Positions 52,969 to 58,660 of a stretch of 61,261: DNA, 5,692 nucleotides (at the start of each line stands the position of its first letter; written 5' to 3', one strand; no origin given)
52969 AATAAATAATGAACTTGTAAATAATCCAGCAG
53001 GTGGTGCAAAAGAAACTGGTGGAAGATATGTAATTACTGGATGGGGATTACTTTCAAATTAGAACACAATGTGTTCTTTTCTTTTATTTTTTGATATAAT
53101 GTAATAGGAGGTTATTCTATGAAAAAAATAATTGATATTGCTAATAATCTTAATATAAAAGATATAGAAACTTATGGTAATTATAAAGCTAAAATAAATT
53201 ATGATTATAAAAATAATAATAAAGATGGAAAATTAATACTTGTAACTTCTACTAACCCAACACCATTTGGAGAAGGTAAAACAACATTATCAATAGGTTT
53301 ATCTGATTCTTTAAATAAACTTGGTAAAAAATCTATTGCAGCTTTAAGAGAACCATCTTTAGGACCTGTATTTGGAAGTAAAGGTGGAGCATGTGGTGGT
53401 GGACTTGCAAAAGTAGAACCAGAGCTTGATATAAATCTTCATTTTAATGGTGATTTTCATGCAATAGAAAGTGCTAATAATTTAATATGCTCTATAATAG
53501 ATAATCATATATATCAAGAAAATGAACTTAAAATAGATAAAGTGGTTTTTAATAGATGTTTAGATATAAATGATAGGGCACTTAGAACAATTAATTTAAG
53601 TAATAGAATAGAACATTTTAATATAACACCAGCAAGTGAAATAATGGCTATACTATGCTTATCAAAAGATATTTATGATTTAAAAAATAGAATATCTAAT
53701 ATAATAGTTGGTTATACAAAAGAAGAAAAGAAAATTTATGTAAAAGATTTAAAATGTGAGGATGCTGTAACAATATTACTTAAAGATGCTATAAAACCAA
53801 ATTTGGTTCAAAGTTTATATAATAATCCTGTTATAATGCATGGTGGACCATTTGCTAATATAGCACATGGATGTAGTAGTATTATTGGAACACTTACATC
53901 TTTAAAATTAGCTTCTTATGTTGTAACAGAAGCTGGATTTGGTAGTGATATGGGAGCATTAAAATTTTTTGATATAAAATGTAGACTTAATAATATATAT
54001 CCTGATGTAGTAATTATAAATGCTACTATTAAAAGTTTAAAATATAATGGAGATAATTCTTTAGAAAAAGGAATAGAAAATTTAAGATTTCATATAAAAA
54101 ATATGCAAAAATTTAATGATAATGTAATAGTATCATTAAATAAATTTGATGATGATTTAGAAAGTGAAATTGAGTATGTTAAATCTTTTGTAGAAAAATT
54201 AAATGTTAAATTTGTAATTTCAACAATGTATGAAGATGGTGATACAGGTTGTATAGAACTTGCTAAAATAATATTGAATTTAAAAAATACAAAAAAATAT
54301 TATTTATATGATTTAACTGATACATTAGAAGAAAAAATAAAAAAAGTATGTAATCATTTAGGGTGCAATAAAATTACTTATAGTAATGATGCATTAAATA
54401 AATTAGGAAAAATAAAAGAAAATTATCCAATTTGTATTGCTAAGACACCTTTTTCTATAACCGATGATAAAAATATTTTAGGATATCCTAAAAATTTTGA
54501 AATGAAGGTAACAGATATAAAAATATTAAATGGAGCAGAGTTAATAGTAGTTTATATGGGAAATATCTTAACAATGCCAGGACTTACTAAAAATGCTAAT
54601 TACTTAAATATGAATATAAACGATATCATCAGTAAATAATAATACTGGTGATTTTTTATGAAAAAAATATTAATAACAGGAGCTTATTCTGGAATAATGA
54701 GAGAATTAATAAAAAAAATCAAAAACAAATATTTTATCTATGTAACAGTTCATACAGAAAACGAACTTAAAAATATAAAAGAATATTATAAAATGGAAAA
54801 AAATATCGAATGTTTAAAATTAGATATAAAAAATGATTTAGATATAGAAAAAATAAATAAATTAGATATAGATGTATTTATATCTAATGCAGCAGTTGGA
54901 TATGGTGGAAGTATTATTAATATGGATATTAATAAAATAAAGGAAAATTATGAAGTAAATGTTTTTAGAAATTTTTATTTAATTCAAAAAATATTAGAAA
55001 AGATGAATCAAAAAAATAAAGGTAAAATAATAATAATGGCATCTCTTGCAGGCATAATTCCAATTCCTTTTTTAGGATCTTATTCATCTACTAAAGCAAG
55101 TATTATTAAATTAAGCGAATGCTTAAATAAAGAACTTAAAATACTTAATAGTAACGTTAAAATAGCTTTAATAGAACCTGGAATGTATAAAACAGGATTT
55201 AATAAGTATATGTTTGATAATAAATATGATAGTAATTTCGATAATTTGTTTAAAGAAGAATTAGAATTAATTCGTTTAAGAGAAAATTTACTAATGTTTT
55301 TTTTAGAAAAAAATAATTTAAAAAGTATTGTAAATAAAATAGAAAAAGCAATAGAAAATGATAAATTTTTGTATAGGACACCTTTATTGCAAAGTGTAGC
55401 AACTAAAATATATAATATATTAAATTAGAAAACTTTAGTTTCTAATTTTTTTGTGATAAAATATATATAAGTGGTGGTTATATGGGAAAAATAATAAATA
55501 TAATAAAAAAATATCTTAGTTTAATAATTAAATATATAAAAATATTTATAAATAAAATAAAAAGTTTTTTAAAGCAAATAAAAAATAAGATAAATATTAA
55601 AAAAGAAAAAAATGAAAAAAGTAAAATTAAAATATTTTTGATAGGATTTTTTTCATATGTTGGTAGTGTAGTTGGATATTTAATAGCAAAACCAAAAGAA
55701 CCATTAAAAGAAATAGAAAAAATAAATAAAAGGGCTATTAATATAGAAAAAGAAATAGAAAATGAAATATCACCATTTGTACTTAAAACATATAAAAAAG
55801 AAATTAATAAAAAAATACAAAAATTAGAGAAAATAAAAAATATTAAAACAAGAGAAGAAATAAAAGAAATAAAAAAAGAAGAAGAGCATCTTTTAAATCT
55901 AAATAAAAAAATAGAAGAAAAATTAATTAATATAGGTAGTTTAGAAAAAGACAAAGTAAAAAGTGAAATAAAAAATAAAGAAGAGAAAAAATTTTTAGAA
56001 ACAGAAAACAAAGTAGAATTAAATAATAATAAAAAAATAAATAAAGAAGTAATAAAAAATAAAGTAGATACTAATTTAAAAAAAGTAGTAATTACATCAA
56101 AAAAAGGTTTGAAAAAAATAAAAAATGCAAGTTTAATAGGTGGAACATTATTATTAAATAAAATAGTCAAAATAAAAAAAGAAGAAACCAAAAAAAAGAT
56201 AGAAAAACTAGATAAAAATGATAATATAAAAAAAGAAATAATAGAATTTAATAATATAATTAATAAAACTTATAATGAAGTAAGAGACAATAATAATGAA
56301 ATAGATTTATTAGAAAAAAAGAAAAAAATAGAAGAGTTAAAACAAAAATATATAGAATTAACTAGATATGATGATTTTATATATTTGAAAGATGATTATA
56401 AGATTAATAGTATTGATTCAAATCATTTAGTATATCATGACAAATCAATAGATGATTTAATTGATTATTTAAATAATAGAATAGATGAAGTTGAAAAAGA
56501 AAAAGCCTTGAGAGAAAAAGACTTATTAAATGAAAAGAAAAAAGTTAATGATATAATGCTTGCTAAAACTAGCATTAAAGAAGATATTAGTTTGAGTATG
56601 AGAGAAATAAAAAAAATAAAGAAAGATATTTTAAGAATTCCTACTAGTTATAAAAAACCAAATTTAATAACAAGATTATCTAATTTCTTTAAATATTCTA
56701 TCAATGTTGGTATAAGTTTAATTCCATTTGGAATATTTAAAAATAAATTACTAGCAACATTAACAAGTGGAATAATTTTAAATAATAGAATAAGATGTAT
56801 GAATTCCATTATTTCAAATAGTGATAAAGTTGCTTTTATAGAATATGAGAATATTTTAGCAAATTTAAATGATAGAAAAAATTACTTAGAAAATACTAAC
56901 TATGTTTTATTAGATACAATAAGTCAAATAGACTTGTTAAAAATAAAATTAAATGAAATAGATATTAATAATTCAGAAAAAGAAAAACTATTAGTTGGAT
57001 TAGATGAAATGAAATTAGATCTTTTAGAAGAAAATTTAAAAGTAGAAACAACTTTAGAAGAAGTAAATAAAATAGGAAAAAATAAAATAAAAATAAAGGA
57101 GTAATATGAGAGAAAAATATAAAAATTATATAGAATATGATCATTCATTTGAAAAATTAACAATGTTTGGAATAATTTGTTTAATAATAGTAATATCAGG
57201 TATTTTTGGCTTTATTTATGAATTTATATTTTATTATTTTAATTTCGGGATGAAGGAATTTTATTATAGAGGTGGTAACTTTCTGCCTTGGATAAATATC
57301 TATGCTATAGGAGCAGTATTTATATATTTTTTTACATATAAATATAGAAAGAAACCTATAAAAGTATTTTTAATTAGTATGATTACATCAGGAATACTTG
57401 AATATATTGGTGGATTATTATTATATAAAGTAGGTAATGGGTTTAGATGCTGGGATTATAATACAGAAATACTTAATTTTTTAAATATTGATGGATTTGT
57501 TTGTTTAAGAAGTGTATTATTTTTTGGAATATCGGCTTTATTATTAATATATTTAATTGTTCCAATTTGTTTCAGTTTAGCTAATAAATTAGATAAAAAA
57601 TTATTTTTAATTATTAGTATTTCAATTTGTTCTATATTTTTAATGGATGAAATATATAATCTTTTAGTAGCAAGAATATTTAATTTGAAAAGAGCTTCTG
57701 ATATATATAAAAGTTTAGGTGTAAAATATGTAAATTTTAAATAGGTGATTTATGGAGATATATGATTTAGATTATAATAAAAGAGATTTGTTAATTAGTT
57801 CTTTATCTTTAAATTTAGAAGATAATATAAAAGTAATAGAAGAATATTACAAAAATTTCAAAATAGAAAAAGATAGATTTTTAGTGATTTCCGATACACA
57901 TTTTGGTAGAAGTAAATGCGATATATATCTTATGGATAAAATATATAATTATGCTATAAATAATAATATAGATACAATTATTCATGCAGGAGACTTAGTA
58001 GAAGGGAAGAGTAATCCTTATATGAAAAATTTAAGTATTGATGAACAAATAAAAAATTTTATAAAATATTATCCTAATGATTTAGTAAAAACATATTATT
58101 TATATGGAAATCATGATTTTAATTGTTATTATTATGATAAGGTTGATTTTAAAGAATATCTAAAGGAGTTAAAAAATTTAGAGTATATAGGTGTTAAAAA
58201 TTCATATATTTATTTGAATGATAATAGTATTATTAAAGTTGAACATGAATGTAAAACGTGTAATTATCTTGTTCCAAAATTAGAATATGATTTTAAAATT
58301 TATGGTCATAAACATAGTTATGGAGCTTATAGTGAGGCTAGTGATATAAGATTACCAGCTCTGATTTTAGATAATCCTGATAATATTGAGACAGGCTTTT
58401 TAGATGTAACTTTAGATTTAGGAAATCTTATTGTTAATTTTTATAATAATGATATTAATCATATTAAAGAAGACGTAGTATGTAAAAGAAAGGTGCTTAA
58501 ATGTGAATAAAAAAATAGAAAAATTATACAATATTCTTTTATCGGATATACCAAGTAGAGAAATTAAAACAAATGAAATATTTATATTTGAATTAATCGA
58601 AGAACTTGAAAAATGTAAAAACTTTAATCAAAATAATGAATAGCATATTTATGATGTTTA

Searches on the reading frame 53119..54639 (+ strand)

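Call 85: search_protein_families(library=pfam, proteins=[window:53119-54639:+], max_evalue=0.00001)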
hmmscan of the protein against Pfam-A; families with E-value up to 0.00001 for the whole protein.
window:53119-54639:+ (506 aa): 1 family
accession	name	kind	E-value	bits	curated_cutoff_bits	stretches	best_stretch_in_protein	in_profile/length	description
PF01268.25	FTHFS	-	2.1e-191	637.4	27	1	1-502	12-548/556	Formate--tetrahydrofolate ligase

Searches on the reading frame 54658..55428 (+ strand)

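Call 85: search_protein_families(library=pfam, proteins=[window:54658-55428:+], max_evalue=0.00001)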
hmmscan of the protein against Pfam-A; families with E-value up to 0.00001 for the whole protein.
window:54658-55428:+ (256 aa): 2 families
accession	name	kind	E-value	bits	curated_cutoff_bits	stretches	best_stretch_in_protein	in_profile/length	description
PF00106.31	adh_short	-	5.2e-28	98.3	26.6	1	2-187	1-192/195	short chain dehydrogenase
PF13561.12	adh_short_C2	-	2.1e-13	50.9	27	1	27-185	23-184/236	Enoyl-(Acyl carrier protein) reductase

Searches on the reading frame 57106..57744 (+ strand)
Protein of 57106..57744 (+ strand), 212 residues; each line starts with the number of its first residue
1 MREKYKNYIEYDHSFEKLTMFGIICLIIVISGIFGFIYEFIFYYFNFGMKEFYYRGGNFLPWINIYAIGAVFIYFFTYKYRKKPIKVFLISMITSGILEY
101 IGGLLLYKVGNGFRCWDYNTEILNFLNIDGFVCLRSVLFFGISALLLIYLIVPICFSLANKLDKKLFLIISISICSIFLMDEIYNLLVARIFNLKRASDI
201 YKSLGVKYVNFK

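Call 85: search_protein_families(library=pfam, proteins=[window:57106-57744:+], max_evalue=0.00001)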
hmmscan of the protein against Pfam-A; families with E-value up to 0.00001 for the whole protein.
window:57106-57744:+ (212 aa): 1 family
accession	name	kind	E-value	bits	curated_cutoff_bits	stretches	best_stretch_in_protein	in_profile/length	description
PF06541.16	ABC_trans_CmpB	-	1.7e-23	83.9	25.9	1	27-184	2-149/151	Putative ABC-transporter type IV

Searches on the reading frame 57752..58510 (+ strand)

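Call 85: search_protein_families(library=pfam, proteins=[window:57752-58510:+], max_evalue=0.00001)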
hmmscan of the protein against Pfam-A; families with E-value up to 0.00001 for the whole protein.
window:57752-58510:+ (252 aa): 2 families
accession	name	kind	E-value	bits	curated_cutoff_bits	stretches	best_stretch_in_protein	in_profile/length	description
PF00149.33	Metallophos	-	6.2e-11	43.5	21.5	1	42-156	2-113/191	Calcineurin-like phosphoesterase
PF12850.12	Metallophos_2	-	1.8e-09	38.2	27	1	43-191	3-120/154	Calcineurin-like phosphoesterase superfamily domain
